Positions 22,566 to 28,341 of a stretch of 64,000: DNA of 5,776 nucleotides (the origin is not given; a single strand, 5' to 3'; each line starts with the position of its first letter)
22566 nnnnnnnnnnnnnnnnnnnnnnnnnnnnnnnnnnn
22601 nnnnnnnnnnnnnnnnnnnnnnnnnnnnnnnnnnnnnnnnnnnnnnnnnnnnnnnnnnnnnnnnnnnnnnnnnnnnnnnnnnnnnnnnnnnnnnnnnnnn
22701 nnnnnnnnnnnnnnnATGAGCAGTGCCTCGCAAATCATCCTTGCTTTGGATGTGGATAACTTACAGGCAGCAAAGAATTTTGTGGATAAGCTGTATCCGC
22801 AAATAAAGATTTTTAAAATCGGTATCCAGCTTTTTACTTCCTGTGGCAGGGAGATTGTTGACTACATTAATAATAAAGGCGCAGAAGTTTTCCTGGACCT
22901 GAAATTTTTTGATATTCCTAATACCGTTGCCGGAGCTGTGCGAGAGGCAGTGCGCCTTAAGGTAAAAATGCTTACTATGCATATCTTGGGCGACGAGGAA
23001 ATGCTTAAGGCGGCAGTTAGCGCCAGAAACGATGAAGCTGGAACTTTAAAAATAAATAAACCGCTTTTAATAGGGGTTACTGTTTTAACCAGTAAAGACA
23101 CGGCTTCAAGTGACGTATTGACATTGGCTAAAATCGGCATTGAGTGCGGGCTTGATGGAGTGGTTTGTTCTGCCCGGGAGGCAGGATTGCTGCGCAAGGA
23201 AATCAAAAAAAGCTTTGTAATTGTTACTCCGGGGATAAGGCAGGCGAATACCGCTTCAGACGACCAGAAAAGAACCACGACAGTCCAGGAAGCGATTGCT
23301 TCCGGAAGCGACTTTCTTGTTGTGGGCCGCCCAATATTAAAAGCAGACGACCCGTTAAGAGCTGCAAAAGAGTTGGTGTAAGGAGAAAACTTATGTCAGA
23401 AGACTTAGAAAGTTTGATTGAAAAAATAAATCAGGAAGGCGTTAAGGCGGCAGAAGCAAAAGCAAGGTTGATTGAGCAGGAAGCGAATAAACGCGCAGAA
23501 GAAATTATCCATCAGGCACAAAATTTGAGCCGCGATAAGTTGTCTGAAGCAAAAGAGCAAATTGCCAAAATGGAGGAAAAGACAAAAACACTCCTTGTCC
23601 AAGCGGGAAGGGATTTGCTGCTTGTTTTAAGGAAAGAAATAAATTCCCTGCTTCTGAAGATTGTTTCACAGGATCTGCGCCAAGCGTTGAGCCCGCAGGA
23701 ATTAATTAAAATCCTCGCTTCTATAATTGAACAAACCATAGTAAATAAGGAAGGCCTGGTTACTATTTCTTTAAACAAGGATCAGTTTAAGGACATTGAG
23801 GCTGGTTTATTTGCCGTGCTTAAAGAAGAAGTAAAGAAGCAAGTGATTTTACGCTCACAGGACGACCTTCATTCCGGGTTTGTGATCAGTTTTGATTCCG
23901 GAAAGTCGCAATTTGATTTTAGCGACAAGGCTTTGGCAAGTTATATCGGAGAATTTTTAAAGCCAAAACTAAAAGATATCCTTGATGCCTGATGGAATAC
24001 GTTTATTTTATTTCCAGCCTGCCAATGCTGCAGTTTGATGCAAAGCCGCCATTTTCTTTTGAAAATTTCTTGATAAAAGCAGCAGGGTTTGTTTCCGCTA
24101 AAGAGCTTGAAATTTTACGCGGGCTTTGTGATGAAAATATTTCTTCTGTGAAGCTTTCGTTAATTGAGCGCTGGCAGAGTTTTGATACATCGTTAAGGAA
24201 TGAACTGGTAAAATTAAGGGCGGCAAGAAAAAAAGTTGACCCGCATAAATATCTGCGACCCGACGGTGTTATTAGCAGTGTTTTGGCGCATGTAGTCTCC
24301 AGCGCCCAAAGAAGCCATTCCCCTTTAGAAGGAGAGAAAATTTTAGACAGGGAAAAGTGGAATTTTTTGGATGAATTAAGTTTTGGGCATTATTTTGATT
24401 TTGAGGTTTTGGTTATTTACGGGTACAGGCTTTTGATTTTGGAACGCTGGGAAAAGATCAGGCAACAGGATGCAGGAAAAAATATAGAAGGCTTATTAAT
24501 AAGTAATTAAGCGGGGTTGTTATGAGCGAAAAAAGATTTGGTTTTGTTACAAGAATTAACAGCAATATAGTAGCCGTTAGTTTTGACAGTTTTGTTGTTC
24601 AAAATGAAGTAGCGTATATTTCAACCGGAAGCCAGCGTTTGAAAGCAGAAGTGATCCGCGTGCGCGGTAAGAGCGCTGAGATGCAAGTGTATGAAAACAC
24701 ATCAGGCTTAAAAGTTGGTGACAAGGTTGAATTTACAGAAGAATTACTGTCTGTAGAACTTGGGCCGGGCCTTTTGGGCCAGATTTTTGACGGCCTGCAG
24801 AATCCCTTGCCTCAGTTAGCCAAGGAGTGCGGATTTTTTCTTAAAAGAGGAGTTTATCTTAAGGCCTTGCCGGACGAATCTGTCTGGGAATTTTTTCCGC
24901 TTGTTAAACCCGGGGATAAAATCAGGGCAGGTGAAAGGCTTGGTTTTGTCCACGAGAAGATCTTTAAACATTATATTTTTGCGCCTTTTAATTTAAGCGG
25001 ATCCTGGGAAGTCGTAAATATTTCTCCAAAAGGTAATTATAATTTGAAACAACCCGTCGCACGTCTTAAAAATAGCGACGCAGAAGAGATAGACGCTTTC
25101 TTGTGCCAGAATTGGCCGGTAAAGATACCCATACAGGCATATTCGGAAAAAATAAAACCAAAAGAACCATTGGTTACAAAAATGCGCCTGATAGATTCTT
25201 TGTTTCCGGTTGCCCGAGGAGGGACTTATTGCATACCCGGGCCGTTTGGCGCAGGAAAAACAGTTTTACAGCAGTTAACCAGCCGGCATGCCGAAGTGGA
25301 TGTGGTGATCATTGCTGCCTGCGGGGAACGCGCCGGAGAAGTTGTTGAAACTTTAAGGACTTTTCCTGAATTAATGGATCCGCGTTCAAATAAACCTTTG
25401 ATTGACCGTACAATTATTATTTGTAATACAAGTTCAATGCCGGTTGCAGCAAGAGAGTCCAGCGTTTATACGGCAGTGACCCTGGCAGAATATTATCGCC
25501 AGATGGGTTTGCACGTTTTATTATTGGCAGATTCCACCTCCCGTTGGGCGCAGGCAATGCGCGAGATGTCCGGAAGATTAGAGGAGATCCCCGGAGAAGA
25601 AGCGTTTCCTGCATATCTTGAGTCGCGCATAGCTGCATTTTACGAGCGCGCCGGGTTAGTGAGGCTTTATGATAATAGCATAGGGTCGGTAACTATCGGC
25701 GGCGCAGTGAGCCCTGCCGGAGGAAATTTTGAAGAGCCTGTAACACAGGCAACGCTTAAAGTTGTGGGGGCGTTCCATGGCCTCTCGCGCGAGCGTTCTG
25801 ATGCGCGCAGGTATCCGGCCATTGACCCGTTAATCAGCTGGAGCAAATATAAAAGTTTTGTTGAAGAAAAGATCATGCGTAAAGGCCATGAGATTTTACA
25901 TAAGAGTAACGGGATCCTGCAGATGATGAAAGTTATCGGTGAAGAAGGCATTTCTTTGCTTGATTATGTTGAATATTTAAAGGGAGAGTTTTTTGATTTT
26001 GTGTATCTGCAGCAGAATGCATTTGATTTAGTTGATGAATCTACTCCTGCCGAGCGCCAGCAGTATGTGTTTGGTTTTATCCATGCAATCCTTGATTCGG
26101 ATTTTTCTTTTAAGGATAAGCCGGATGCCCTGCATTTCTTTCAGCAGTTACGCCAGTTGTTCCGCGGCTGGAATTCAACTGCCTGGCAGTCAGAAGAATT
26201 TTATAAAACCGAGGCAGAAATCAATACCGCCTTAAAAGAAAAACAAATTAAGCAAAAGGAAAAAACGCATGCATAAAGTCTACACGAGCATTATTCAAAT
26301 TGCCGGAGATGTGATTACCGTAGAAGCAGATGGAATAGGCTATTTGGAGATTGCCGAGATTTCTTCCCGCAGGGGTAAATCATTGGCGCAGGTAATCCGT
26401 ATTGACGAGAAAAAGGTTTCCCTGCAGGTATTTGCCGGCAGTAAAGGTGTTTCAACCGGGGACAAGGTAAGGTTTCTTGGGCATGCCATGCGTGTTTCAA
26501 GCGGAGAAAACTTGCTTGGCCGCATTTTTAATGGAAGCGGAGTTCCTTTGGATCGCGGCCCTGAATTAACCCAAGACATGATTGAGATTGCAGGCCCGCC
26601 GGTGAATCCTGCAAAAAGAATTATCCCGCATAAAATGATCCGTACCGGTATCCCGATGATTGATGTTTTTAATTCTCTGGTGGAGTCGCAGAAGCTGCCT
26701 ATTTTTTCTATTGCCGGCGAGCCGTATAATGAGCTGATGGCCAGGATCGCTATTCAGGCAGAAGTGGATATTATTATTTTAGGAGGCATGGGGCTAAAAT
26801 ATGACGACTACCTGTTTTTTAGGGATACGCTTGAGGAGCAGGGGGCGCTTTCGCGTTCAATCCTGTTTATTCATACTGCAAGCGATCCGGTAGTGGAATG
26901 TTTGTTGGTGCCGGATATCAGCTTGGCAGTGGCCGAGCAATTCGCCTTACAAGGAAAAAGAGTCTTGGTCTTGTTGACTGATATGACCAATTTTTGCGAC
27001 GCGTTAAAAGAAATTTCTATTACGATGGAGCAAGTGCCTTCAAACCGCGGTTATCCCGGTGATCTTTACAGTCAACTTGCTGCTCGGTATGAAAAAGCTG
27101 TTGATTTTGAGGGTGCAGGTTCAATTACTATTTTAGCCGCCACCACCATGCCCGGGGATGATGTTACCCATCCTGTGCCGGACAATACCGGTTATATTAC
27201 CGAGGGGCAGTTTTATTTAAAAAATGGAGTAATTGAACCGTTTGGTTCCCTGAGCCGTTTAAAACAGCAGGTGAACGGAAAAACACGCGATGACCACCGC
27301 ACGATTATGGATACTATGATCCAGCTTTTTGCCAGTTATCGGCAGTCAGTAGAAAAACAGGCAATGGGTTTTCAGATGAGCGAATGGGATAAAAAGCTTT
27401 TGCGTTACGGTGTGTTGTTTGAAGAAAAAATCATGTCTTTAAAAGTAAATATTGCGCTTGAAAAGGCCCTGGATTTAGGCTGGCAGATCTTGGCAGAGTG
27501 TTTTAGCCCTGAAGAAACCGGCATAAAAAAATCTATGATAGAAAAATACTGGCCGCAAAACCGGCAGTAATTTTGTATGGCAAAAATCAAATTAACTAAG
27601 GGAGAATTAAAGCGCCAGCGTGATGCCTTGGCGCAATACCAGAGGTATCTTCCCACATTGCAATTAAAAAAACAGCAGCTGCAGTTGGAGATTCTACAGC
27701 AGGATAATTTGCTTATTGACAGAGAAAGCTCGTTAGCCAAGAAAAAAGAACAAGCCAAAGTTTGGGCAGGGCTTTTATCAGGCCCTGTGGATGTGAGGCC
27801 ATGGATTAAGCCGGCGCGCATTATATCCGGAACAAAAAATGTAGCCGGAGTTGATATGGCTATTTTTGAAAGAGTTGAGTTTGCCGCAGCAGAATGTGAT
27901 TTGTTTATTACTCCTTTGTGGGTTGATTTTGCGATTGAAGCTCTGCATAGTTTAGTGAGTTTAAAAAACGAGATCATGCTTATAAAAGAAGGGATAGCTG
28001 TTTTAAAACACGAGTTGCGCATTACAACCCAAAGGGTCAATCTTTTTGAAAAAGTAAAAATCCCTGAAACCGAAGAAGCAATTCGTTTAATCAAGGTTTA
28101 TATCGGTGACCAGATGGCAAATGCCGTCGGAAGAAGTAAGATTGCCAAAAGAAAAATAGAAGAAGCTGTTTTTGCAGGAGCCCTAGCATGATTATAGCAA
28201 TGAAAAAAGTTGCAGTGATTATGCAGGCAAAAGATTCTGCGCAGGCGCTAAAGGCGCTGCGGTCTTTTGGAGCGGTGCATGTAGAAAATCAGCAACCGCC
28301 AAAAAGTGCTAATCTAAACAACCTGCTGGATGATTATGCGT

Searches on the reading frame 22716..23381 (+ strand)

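Call 70: search_protein_families(library=pfam, proteins=[window:22716-23381:+], max_evalue=0.00001)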
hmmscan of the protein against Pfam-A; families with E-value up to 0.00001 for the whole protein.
window:22716-23381:+ (221 aa): 1 family
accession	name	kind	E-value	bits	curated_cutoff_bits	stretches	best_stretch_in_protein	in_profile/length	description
PF00215.30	OMPdecase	-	3.9e-52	177.8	27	1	6-219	2-220/221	Orotidine 5'-phosphate decarboxylase / HUMPS family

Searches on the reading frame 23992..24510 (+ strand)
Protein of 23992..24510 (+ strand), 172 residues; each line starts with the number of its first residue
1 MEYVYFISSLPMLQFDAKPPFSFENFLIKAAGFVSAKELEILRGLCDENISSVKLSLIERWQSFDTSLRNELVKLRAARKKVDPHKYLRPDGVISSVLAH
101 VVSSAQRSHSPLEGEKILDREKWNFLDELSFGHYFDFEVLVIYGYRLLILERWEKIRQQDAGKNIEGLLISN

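Call 80: search_protein_families(library=pfam, proteins=[window:23992-24510:+], max_evalue=0.001)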
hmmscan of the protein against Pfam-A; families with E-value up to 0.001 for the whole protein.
window:23992-24510:+ (172 aa): 1 family
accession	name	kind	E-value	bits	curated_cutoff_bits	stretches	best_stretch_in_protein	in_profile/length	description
PF10962.13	DUF2764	-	7.2e-11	42.7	24.1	1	111-160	205-255/271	Protein of unknown function (DUF2764)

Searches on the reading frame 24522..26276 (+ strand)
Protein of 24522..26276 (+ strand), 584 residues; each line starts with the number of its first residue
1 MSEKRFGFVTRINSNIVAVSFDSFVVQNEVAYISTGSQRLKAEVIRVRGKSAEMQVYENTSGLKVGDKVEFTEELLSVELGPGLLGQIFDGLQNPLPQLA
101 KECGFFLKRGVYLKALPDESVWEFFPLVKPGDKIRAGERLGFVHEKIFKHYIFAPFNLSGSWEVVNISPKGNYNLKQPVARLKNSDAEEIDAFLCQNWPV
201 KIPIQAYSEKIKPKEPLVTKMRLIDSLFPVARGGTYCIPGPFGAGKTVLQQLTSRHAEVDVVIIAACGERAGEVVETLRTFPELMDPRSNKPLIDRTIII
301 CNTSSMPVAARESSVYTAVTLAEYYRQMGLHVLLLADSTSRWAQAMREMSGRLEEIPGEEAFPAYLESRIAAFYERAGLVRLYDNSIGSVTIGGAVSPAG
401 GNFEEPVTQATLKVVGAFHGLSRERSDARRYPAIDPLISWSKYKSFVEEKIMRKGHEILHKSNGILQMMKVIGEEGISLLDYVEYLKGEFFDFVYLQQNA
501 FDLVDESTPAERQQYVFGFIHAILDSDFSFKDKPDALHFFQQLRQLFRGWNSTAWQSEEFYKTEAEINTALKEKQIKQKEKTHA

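Call 60: search_protein_families(library=pfam, proteins=[window:24522-26276:+], max_evalue=0.00001)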
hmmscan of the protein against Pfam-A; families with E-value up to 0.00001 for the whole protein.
window:24522-26276:+ (584 aa): 3 families
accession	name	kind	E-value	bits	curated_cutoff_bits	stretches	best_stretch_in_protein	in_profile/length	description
PF00006.31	ATP-synt_ab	-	8.4e-65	218.8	29.5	1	221-441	2-213/213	ATP synthase alpha/beta family, nucleotide-binding domain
PF16886.11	ATP-synt_ab_Xtn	-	1e-20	73.7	25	1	114-201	2-88/88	ATPsynthase alpha/beta subunit barrel-sandwich domain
PF02874.29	ATP-synt_ab_N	-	9.8e-11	42.5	20.9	1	9-72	1-68/69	ATP synthase alpha/beta family, beta-barrel domain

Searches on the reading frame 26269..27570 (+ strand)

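Call 60: search_protein_families(library=pfam, proteins=[window:26269-27570:+], max_evalue=0.00001)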
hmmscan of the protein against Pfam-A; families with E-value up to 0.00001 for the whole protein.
window:26269-27570:+ (433 aa): 3 families
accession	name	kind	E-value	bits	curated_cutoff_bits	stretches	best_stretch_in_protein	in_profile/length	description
PF00006.31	ATP-synt_ab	-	5e-53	180.3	29.5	1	127-319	1-195/213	ATP synthase alpha/beta family, nucleotide-binding domain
PF22919.1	ATP-synt_VA_C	-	5.7e-12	46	24.7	1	335-428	4-101/101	C-terminal domain of V and A type ATP synthase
PF02874.29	ATP-synt_ab_N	-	2.1e-09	38.2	20.9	1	8-71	1-69/69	ATP synthase alpha/beta family, beta-barrel domain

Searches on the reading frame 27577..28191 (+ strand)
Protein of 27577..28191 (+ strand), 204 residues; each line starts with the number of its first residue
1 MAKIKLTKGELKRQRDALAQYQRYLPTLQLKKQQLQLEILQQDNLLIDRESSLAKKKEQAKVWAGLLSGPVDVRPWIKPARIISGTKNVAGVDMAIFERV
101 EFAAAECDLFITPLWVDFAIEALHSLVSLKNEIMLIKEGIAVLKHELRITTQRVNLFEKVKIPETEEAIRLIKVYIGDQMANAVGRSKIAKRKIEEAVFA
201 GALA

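Call 80: search_protein_families(library=pfam, proteins=[window:27577-28191:+], max_evalue=0.001)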
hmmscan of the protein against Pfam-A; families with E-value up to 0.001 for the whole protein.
window:27577-28191:+ (204 aa): 1 family
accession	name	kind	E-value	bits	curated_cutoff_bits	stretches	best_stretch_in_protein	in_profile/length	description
PF01813.22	ATP-synt_D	-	3.1e-32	112.5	25.7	1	10-192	1-196/196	ATP synthase subunit D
